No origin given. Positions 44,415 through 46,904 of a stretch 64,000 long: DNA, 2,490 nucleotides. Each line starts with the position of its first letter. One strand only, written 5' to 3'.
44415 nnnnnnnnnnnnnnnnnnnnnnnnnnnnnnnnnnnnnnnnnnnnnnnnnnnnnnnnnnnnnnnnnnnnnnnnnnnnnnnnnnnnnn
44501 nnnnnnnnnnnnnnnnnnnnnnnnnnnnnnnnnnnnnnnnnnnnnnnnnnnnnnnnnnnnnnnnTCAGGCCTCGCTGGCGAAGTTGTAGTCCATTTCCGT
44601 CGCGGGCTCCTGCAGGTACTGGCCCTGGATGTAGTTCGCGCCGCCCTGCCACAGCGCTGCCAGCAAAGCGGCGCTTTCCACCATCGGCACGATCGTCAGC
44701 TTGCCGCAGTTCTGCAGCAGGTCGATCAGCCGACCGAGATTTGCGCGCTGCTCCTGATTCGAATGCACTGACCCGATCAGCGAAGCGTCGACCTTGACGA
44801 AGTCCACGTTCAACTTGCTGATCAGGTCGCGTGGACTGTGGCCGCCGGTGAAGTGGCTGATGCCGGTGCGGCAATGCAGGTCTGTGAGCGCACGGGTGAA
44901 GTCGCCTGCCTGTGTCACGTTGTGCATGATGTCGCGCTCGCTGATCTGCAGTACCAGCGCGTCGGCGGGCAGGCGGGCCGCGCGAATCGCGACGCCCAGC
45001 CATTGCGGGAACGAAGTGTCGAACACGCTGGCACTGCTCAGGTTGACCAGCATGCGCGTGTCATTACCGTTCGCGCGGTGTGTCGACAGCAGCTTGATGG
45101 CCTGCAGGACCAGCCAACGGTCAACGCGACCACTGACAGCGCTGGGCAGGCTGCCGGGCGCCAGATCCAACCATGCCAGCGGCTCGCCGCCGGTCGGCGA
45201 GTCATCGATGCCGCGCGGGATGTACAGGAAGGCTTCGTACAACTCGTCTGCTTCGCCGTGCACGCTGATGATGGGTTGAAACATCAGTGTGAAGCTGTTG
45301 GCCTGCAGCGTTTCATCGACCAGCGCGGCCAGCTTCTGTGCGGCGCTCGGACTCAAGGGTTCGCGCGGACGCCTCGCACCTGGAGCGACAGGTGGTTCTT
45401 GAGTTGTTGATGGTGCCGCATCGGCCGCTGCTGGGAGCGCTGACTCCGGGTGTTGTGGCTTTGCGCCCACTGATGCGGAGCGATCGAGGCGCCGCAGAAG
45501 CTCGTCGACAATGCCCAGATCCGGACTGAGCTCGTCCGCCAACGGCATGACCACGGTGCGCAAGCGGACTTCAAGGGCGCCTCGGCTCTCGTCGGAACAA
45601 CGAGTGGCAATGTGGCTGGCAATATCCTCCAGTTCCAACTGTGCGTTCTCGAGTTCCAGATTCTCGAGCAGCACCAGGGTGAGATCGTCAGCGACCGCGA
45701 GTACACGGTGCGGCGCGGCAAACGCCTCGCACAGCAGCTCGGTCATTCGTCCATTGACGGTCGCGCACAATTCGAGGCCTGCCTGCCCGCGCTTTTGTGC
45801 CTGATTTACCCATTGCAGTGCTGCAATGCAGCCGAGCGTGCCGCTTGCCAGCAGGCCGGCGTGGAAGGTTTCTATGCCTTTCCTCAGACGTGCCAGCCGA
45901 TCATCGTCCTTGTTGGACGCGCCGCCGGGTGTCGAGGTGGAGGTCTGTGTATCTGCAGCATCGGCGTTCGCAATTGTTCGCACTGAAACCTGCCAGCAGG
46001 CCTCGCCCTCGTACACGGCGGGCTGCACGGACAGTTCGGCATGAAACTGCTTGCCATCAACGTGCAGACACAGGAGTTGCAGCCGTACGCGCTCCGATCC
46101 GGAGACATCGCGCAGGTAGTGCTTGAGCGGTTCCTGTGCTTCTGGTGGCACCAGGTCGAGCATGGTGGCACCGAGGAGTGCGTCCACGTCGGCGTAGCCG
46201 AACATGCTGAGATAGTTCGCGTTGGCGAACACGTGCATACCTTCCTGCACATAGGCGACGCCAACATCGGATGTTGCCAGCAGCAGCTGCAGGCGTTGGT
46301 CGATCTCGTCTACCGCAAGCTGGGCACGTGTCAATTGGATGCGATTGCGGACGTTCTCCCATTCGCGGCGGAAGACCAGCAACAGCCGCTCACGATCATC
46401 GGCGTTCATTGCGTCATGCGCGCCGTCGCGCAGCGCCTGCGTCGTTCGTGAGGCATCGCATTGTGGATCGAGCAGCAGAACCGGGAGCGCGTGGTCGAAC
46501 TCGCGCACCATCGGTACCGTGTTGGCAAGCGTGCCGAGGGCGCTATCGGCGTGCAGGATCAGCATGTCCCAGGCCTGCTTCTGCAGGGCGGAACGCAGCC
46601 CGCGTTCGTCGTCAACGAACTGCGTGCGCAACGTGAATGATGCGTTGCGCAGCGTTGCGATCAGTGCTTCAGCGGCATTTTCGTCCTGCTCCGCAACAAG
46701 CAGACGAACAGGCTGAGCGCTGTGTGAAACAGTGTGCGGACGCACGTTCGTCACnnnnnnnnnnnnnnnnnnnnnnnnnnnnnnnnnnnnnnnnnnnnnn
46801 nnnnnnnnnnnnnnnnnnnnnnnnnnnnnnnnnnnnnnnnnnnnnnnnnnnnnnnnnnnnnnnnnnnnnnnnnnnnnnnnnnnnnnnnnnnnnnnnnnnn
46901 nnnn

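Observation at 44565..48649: fimX-like degenerate GGDEF-EAL gene translationally coupled to an upstream 630-aa PilZ-like protein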

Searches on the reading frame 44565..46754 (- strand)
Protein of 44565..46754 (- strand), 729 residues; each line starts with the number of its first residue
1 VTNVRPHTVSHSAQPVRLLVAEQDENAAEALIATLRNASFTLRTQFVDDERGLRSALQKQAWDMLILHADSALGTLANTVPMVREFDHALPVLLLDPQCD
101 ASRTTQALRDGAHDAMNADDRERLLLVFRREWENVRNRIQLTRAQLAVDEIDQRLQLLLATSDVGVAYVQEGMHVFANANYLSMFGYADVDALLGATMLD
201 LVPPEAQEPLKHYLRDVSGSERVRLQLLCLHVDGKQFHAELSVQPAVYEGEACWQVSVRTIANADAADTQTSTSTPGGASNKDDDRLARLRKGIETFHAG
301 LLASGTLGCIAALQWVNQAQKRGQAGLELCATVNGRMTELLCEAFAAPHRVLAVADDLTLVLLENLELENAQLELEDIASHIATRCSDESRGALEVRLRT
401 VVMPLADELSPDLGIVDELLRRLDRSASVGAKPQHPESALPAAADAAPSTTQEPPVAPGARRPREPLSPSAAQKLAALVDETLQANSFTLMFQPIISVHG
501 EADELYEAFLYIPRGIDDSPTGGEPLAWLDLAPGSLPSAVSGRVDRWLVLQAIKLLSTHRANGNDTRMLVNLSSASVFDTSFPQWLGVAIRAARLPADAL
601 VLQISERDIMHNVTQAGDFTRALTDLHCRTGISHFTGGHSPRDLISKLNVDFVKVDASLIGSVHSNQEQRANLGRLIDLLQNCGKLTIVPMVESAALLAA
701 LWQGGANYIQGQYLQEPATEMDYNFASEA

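Call 3: search_protein_families(library=pfam, proteins=[window:44565-46754:-], max_evalue=0.1)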
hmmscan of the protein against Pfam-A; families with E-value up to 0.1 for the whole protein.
window:44565-46754:- (729 aa): 6 families
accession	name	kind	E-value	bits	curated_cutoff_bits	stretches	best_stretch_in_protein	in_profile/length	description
PF00563.25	EAL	-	8.4e-37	127.2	31.3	1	480-717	5-236/236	EAL domain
PF00989.32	PAS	-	5e-07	30.2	22.6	1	154-258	2-110/113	PAS fold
PF13426.13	PAS_9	-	3e-06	27.9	27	1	169-251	7-89/103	PAS domain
PF08448.16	PAS_4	-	1.3e-05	25.9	23.1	1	173-245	16-87/110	PAS fold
PF13188.13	PAS_8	-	0.005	17.2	21.8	1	153-208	1-56/65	PAS domain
PF08447.18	PAS_3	-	0.024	15.3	25.6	1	175-252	2-82/89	PAS fold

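Call 4: search_protein_families(library=ncbifam, proteins=[window:44565-46754:-], max_evalue=0.1)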
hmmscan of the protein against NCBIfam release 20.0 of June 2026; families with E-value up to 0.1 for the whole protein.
window:44565-46754:- (729 aa): 19 families
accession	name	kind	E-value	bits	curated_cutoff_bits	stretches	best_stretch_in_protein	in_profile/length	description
NF007298.0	PRK09776.1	equivalog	1.4e-15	56.3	1135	1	539-717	919-1096/1111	diguanylate cyclase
NF045673.1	c-di-GMPRcptLapD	equivalog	1.7e-14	53.1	1020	1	472-719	410-646/647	cyclic di-GMP receptor LapD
NF007474.0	PRK10060.1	equivalog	2.3e-13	49.2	782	1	481-721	415-648/663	cyclic di-GMP phosphodiesterase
NF045675.1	PhdiestaseDibA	equivalog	1.1e-12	47.2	980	1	481-719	384-617/623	phosphodiesterase DibA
NF008467.0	PRK11359.1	equivalog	3.3e-12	45.2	857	2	480-718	550-783/800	oxygen-sensing cyclic-di-GMP phosphodiesterase DosP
NF052265.1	EAL_dom_RimA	equivalog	9.1e-10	38.2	430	1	589-720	105-236/248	S6 modification regulatory phosphodiesterase RimA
NF008807.1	PRK11829.1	equivalog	2.7e-09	35.7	733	1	484-722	425-657/670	biofilm formation regulator HmsP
NF008281.1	PRK11059.1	equivalog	5.6e-09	34.8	663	1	539-718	454-630/633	RNase E specificity factor CsrD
NF047874.1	MASE3_PAS_HK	subfamily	6.1e-09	35.2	560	1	140-266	252-380/655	MASE3 domain-containing sensor histidine kinase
NF007839.0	PRK10551.1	equivalog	2.1e-08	33.2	461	1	566-719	350-502/518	cyclic di-GMP phosphodiesterase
NF053781.1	cdiGMPphdstlr2612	equivalog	2.8e-08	31.9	1600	1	542-718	1077-1256/1268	Tlr1612 family c-di-GMP phosphodiesterase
TIGR00229.1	sensory_box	domain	6.5e-08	32.8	22.9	1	153-261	5-116/126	PAS domain S-box protein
NF052458.1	PhdiestGepA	equivalog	7.1e-07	27.8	1200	1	561-714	675-828/840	phosphodiesterase GepA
NF051476.1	CDiGphdiTpdA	equivalog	3.9e-06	25.9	1000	1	597-713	450-566/570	cyclic di-GMP phosphodiesterase TpdA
NF051880.1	FlagAsmCDGMPTipF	equivalog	0.00027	19.9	600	1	469-679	143-347/421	flagella assembly cyclic-di-GMP phosphodiesterase TipF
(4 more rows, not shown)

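Call 9: search_solved_structures(query=window:44565-46754:-, max_evalue=0.001, show_alignments=3)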
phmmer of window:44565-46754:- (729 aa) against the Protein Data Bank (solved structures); distinct sequences matched with E-value up to 0.001: 31.
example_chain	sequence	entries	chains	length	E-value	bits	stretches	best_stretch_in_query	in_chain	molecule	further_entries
3hv8_A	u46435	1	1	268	2e-59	204.8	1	462-727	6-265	Protein FimX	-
3hv9_A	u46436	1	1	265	2.7e-59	204.4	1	462-727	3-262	Protein FimX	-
4j40_A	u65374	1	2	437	9.1e-59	202.6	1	462-727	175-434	FimX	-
4afy_A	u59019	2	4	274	2.5e-58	201.2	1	475-727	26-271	FIMX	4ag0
4foj_A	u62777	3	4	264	1.6e-24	89.5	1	479-725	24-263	FimX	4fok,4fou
7lkq_A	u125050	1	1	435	5.5e-24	87.7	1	478-725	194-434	FimX(GGDEF-EAL)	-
4f3h_A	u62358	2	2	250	1.7e-23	86.1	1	479-715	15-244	Putative uncharacterized protein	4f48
8pps_A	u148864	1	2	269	1.8e-17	66.2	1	482-717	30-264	EAL domain-containing protein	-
5xgb_A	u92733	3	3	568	1.3e-16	63.3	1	482-717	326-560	Uncharacterized protein | Uncharacterized protein PA0861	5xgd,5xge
8arv_A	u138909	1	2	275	2.7e-13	52.4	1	543-718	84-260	Bifunctional diguanylate cyclase/phosphodiesterase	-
4rni_A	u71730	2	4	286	1.1e-11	47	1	541-719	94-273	Motility regulator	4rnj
4rnf_A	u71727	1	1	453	1.4e-11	46.7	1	541-719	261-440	Motility regulator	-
4rnh_A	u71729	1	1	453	3.6e-11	45.3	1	541-719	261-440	Motility regulator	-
3u2e_A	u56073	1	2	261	2.1e-09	39.5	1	550-712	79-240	GGDEF family protein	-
3s83_A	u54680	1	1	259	2.2e-09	39.4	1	551-712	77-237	GGDEF family protein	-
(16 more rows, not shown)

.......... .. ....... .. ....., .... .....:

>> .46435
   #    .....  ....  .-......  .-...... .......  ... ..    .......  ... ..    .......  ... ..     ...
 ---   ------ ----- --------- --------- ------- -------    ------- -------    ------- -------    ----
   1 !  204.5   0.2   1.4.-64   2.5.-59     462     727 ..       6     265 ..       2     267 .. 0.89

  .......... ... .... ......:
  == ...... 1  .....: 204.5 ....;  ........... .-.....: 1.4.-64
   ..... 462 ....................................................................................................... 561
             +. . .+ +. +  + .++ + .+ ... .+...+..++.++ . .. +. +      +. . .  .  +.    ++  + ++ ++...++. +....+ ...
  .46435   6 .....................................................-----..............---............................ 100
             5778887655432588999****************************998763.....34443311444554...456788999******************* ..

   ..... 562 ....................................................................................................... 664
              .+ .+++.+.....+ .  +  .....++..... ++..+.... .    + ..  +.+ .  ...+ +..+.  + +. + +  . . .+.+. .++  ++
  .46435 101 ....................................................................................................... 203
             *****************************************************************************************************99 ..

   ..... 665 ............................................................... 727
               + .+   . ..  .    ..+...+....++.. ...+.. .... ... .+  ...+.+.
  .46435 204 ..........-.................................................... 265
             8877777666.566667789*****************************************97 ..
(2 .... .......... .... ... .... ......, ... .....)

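Call 25: find_homologous_proteins(query=window:44565-46754:-, max_evalue=1e-40)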
Query window:44565-46754:- (729 aa): 11 proteins with E <= 1e-40 among 8000 candidates.
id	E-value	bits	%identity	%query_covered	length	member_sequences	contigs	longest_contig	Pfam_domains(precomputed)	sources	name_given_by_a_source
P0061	0.0e+0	1615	100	100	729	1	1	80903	PF13426.14,PF08448.17,PF00563.26,PF00989.32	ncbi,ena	-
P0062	0.0e+0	1432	88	100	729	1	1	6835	PF13426.14,PF00563.26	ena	-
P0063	0.0e+0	1293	81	100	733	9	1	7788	PF13426.14,PF00563.26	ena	-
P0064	7.8e-248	842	57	98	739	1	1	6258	PF13426.14,PF00563.26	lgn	-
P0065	1.9e-246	838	55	98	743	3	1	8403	PF00563.26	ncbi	-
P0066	3.6e-244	830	57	98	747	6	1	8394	PF13426.14,PF00563.26,PF00989.32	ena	-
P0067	4.5e-244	830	57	58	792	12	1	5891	PF00563.26,PF00989.32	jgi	jgi:PAS domain S-box-containing protein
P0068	4.8e-103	364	35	98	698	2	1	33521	PF00563.26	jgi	jgi:multidomain signaling protein FimX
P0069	1.1e-78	283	30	98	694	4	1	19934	PF13426.14,PF13188.14,PF08448.17,PF00563.26,PF00989.32,PF00990.27,PF00072.31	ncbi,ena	-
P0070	2.6e-77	279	29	99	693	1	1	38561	PF13426.14,PF00563.26,PF00989.32,PF00990.27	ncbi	-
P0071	2.6e-50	190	27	98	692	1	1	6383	PF00563.26,PF00990.27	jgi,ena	-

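Call 28: find_encoding_contigs(protein=P0061, flank=10000, max_places=3)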
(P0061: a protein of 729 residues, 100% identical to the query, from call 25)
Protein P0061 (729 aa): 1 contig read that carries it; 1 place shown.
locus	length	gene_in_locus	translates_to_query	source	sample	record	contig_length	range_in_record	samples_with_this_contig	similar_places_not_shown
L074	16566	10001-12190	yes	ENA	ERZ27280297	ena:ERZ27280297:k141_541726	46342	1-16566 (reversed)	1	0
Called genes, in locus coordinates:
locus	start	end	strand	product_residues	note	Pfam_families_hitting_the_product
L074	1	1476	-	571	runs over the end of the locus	PF03853:YjeF_N, PF01256:Carb_kinase, PF08543:Phos_pyr_kin (weak), PF02110:HK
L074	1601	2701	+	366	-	PF08331:QueG_DUF1730, PF13187:Fer4_9 (faint), PF13484:Fer4_16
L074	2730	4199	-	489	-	PF00929:RNase_T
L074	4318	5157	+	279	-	PF27523:PSD, PF02666:PS_Dcarbxylase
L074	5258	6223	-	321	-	PF00152:tRNA-synt_2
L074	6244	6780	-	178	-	PF08207:EFP_N, PF01132:EFP, PF09285:Elong-fact-P_C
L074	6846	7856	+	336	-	PF04055:Radical_SAM (weak)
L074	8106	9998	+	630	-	PF27104:FimW_N, PF27125:FimW_C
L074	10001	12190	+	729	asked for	PF00989:PAS (weak), PF08448:PAS_4 (faint), PF13426:PAS_9 (weak), PF00563:EAL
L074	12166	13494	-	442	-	PF13740:ACT_6, PF00702:Hydrolase, PF12710:HAD, PF08282:Hydrolase_3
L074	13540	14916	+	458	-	-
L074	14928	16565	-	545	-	?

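Call 39: search_protein_families(library=pfam, proteins=[P0069, P0068], max_evalue=0.001)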
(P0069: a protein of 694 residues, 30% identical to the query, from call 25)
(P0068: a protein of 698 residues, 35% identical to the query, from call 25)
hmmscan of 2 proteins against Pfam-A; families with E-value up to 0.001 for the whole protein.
P0069 (694 aa): 8 families
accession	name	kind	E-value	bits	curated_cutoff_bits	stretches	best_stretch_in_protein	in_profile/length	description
PF00563.25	EAL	-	9.6e-58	195.8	31.3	1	449-683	2-236/236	EAL domain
PF00990.26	GGDEF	-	4.3e-24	85.5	23.8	1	272-418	3-152/161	Diguanylate cyclase, GGDEF domain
PF00072.30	Response_reg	-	2.6e-07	31.2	30.2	1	21-120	11-109/111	Response regulator receiver domain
PF00989.32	PAS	-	1.2e-06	28.9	22.6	1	148-226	3-81/113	PAS fold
PF13426.13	PAS_9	-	6.9e-06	26.7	27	1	158-245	3-88/103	PAS domain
PF13188.13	PAS_8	-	8.8e-06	25.9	21.8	1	147-203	2-58/65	PAS domain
PF08448.16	PAS_4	-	1.3e-05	25.8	23.1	0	152-207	1-56/110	PAS fold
PF08447.18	PAS_3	-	0.00019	22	25.6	1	167-226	1-60/89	PAS fold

P0068 (698 aa): 4 families
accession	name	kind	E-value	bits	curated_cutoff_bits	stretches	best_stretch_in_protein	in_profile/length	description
PF00563.25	EAL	-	1.3e-50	172.4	31.3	1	453-686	3-236/236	EAL domain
PF00990.26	GGDEF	-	0.00036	20.8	23.8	1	300-412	32-147/161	Diguanylate cyclase, GGDEF domain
PF13426.13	PAS_9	-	0.00059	20.5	27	0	159-219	7-66/103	PAS domain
PF00072.30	Response_reg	-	0.00061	20.4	30.2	0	14-114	2-106/111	Response regulator receiver domain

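Call 60: find_encoding_contigs(protein=P0064, flank=4000, max_places=2)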
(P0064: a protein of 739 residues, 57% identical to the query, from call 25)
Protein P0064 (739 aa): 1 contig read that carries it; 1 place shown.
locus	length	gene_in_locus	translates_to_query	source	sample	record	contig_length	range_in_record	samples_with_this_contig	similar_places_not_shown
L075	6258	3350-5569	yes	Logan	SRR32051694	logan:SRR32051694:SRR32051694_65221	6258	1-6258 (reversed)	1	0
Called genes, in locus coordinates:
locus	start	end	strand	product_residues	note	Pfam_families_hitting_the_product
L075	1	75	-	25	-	?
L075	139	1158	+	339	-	PF13353:Fer4_12 (faint), PF04055:Radical_SAM (weak)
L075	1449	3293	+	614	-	PF27104:FimW_N, PF27125:FimW_C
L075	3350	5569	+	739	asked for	PF13426:PAS_9 (weak), PF00563:EAL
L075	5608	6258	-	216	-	?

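Call 61: find_encoding_contigs(protein=P0063, flank=4000, max_places=2)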
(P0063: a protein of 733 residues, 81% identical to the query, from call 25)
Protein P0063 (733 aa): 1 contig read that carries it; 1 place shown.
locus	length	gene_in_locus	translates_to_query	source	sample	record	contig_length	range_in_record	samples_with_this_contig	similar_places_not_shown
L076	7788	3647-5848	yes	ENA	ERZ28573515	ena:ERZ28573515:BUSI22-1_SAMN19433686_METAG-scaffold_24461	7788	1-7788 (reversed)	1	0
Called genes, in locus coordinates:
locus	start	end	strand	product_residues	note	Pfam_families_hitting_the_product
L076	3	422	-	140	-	?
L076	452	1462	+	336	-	PF04055:Radical_SAM (weak), PF13353:Fer4_12 (weak)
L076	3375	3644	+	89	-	PF27125:FimW_C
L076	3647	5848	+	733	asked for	PF13426:PAS_9 (weak), PF00563:EAL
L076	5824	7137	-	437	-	PF13740:ACT_6, PF00702:Hydrolase, PF12710:HAD, PF08282:Hydrolase_3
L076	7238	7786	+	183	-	?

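Call 62: find_encoding_contigs(protein=P0066, flank=4000, max_places=2)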
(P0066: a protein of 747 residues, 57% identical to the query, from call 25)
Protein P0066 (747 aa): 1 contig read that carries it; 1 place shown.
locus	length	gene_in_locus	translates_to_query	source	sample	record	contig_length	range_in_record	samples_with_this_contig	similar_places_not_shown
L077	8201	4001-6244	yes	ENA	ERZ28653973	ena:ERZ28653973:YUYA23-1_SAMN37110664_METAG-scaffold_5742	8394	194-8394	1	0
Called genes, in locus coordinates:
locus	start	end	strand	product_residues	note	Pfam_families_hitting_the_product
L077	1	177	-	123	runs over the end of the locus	?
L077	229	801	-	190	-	PF08207:EFP_N, PF01132:EFP, PF09285:Elong-fact-P_C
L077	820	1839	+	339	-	PF13353:Fer4_12 (faint), PF04055:Radical_SAM (weak)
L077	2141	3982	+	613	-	PF27104:FimW_N, PF27125:FimW_C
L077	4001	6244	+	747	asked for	PF00989:PAS (weak), PF13426:PAS_9 (faint), PF00563:EAL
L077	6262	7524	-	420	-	PF13740:ACT_6, PF00702:Hydrolase, PF12710:HAD, PF08282:Hydrolase_3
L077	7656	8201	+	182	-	?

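Call 71: predict_structure(alignment_id=A3)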
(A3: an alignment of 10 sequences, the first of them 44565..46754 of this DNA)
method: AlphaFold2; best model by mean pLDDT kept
length: 729 residues; sequences in the alignment: 10
mean_pLDDT: 76.5   pTM: 0.41
mean pLDDT of the five models: 76.5, 74.6, 73.7, 73.5, 71.8
residues with pLDDT >= 90: 157; 70-90: 409; 50-70: 59; < 50: 104
segments of 3 or more residues with pLDDT < 50: 1-12, 263-286, 425-465, 514-527, 713-715, 724-729
pLDDT, mean of each block of 10 residues (from residue 1): 32 76 91 90 91 91 93 88 90 92 83 90 89 86 74 69 85 87 88 83 88 71 81 89 83 87 41 26 50 80 82 86 76 84 78 81 86 88 85 81 74 66 47 27 28 27 51 78 81 83 80 48 44 67 90 90 87 88 92 88 91 91 90 86 88 88 77 89 89 76 83 61 48
secondary structure, 60 per line:
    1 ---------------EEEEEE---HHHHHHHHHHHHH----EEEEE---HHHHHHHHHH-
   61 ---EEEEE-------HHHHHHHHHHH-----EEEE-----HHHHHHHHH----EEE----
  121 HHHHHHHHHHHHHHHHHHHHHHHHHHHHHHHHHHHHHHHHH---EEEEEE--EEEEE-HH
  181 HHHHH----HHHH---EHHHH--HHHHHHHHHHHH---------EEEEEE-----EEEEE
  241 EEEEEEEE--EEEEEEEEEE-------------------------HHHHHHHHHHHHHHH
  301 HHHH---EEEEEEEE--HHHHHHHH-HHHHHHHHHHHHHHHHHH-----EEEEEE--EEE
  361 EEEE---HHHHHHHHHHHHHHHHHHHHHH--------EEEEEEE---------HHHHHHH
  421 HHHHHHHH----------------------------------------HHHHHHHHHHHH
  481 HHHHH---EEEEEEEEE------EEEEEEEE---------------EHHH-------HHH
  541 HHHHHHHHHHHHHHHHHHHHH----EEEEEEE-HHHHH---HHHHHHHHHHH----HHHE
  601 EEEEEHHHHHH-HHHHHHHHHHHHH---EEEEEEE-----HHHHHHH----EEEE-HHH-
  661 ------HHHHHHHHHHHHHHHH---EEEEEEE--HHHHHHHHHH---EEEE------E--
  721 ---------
elements in order (helices of 4 or more, strands of 3 or more residues): E16-21 H25-37 E42-46 H50-59 E64-68 H76-86 E92-95 H101-109 E114-116 H121-161 E165-170 E173-177 H179-185 H190-193 H198-201 H204-215 E225-230 E236-248 E251-260 H286-304 E308-315 H318-325 H327-344 E350-355 E358-364 H368-389 E398-404 H414-428 H469-485 E489-497 E504-511 H538-561 E566-572 H574-578 H582-592 E600-605 H606-611 H613-625 E629-635 H641-647 E652-655 H667-682 E686-692 H695-704 E708-711
